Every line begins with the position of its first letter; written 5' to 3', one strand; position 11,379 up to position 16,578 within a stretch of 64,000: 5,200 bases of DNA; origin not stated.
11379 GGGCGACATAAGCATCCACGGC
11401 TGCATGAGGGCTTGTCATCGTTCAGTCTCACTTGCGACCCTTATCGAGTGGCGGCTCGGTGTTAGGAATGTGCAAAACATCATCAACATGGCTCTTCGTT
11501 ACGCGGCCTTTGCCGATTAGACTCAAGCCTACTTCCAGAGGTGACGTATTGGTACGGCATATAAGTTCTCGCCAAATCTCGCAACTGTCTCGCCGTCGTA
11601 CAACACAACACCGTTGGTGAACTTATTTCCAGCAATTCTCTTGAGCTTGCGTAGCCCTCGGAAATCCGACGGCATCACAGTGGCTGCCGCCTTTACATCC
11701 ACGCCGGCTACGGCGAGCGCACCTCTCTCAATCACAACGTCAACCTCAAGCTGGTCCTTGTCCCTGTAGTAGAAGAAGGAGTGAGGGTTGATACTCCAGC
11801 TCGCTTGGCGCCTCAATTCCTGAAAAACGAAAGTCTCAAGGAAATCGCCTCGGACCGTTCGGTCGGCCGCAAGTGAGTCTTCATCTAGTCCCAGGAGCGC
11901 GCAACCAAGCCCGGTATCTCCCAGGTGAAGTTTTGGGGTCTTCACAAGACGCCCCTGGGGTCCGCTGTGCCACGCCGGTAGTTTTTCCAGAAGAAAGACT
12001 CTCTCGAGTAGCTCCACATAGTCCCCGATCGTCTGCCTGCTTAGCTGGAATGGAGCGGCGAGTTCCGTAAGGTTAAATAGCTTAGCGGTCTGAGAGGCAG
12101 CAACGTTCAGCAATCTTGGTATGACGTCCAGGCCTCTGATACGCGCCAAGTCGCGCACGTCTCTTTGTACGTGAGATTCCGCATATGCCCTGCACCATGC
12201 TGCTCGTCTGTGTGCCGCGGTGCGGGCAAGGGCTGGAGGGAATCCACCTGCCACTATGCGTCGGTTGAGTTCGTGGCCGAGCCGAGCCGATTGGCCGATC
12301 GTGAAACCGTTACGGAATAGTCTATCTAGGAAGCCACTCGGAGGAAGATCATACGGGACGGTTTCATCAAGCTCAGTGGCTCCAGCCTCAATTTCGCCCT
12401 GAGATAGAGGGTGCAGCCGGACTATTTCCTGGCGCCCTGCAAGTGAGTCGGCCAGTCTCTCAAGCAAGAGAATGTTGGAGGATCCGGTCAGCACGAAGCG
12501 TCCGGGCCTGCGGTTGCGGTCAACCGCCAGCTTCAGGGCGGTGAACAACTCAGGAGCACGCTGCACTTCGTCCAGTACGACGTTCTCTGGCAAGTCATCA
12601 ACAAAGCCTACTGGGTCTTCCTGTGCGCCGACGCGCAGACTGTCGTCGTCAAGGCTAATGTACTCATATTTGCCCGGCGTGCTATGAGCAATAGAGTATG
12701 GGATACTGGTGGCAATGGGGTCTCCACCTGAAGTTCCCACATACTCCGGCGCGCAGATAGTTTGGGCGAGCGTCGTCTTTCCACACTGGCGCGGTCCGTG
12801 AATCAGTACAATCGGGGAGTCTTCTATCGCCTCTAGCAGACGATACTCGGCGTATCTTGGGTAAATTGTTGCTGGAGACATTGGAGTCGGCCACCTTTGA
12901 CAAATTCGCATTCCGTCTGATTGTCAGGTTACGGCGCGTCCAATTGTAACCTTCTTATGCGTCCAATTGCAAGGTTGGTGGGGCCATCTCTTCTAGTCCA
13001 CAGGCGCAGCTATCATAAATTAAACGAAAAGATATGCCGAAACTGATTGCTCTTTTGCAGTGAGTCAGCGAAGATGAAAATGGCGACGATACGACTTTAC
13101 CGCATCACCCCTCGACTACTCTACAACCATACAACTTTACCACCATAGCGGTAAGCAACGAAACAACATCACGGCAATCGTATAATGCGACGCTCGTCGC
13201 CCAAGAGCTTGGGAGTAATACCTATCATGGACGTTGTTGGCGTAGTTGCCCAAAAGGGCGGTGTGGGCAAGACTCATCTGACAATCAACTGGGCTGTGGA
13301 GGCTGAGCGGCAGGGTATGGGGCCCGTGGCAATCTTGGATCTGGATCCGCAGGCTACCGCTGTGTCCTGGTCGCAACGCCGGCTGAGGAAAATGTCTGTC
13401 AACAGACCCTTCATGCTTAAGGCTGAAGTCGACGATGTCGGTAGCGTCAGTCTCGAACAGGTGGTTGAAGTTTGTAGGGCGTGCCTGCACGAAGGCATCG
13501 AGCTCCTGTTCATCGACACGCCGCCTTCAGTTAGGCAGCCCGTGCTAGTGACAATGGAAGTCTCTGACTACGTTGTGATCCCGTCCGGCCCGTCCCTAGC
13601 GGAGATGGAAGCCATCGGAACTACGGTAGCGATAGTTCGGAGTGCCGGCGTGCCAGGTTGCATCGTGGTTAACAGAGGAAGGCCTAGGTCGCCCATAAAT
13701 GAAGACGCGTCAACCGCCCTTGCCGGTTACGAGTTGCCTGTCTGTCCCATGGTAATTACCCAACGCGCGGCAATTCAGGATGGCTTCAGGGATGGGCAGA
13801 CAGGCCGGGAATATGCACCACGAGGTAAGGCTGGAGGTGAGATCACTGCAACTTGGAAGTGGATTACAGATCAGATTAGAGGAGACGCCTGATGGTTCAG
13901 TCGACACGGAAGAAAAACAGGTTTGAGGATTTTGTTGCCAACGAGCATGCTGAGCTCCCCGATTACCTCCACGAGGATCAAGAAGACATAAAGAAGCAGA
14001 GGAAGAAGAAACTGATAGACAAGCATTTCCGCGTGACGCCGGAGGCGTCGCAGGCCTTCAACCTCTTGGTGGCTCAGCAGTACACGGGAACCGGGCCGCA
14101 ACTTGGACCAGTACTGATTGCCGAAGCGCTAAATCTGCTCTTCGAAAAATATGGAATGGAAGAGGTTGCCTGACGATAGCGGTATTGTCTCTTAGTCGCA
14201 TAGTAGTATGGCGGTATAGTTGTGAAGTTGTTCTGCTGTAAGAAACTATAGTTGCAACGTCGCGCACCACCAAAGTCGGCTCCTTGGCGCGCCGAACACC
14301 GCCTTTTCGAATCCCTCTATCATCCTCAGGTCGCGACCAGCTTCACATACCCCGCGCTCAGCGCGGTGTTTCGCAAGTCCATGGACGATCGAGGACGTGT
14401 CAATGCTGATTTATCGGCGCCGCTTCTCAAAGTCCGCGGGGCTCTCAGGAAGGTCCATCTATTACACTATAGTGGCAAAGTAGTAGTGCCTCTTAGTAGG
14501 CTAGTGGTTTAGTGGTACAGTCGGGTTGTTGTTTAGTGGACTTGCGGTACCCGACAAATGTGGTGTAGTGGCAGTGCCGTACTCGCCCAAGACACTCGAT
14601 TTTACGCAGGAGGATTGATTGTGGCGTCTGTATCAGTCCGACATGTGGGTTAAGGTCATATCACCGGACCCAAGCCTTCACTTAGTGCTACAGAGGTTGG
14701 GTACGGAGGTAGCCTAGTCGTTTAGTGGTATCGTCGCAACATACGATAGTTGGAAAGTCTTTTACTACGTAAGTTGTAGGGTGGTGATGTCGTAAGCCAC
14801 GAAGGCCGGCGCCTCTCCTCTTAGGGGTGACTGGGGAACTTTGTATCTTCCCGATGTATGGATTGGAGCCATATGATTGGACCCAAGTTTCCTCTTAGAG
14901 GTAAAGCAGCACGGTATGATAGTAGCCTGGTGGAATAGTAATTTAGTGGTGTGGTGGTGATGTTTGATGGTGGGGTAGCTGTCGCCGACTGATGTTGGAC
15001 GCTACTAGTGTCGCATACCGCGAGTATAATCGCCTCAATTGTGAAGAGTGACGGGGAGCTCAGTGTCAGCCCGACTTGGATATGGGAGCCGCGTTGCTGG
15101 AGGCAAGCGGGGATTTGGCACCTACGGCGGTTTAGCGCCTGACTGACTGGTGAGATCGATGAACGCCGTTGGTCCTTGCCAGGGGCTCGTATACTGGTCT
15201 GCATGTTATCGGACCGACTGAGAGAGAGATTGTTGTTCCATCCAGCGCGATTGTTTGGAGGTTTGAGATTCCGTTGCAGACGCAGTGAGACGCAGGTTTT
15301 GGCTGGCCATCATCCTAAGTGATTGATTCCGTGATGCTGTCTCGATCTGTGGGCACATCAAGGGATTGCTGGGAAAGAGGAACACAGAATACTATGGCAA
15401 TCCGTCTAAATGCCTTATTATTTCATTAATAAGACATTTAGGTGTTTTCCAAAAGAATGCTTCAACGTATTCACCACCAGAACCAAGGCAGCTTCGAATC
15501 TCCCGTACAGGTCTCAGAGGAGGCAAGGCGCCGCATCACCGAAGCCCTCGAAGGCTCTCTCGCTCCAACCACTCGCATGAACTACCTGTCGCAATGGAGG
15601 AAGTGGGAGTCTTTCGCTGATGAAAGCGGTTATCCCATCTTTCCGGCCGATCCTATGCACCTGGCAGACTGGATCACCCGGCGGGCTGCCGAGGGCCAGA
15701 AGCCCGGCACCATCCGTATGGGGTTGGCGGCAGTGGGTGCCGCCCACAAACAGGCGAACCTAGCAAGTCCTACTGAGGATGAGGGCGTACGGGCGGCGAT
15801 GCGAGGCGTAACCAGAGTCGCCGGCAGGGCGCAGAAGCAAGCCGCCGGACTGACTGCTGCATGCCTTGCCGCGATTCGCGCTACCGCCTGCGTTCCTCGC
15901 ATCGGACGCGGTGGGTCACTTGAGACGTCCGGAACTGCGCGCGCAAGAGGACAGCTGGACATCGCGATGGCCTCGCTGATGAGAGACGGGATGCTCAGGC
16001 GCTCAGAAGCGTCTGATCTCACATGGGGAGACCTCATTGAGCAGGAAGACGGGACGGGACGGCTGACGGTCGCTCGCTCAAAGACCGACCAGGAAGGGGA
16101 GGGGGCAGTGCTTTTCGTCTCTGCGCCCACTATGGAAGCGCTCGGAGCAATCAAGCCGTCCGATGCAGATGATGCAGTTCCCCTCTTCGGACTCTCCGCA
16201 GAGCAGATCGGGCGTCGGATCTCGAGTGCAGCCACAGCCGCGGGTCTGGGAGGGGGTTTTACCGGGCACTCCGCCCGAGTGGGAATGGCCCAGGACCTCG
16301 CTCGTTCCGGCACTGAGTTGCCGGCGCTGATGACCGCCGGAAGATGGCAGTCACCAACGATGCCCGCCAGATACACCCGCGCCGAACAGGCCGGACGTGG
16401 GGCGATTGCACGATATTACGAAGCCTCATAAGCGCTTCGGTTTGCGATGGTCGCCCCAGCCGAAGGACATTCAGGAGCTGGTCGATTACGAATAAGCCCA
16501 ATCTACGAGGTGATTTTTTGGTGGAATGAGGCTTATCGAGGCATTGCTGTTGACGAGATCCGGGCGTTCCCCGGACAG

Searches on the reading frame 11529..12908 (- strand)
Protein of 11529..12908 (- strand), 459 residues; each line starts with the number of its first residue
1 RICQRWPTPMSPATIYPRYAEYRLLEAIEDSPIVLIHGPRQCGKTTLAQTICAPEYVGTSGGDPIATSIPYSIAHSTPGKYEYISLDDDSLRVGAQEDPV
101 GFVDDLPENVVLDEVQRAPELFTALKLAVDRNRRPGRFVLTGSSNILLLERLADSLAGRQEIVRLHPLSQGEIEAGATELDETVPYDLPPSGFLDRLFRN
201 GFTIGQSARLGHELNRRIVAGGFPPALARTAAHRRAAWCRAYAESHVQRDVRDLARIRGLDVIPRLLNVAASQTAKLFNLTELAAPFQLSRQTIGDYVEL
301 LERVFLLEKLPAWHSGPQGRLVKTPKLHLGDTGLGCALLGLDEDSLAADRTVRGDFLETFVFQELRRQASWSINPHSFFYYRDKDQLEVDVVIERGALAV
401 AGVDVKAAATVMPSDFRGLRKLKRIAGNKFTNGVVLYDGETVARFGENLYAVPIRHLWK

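Call 63: search_protein_families(library=pfam, max_evalue=0.001, proteins=[window:11529-12908:-])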
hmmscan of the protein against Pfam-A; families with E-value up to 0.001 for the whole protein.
window:11529-12908:- (459 aa): 4 families
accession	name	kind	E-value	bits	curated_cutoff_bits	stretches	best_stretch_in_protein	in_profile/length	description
PF13635.12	DUF4143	-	1.5e-44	152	28.1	1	248-407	1-159/160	Domain of unknown function (DUF4143)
PF13173.12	AAA_14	-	1.4e-26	93.4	27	1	31-173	2-128/129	AAA domain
PF13191.12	AAA_16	-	0.00019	22.4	32.6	1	24-140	15-136/167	AAA ATPase domain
PF01637.24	ATPase_2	-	0.00046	20.5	33.2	0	30-51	19-40/225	ATPase domain predominantly from Archaea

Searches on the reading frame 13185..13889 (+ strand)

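Call 63: search_protein_families(library=pfam, max_evalue=0.001, proteins=[window:13185-13889:+])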
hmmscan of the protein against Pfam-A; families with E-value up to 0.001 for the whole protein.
window:13185-13889:+ (235 aa): 4 families
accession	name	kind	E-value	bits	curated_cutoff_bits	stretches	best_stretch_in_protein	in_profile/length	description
PF13614.12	AAA_31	-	8.8e-11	42.5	27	1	16-62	2-47/177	AAA domain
PF01656.29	CbiA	-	4.2e-08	33.6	25.4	1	20-168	3-86/125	CobQ/CobB/MinD/ParA nucleotide binding domain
PF10609.15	ParA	-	6.1e-07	29.6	27.1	1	15-57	3-44/246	NUBPL iron-transfer P-loop NTPase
PF09140.17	MipZ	-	0.00011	22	20.7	1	18-146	3-141/262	ATPase MipZ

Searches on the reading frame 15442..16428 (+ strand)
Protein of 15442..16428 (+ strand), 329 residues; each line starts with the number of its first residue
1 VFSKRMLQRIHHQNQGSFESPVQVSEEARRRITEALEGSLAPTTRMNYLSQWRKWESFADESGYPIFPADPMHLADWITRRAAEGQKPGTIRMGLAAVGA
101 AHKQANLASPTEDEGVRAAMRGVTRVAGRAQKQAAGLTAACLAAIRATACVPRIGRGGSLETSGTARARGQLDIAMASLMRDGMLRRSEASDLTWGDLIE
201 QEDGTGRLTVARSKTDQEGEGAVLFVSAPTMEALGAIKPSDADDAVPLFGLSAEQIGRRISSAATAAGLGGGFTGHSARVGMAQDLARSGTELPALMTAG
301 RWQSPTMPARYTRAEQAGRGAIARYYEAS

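Call 63: search_protein_families(library=pfam, max_evalue=0.001, proteins=[window:15442-16428:+])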
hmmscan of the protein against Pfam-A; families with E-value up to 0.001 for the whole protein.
window:15442-16428:+ (329 aa): 2 families
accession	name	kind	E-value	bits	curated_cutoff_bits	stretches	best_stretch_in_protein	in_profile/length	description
PF00589.27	Phage_integrase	-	4.9e-11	43.1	27.1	1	173-315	24-169/172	Phage integrase family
PF02899.23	Phage_int_SAM_1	-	0.00015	22.4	22.3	1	36-99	10-73/83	Phage integrase, N-terminal SAM-like domain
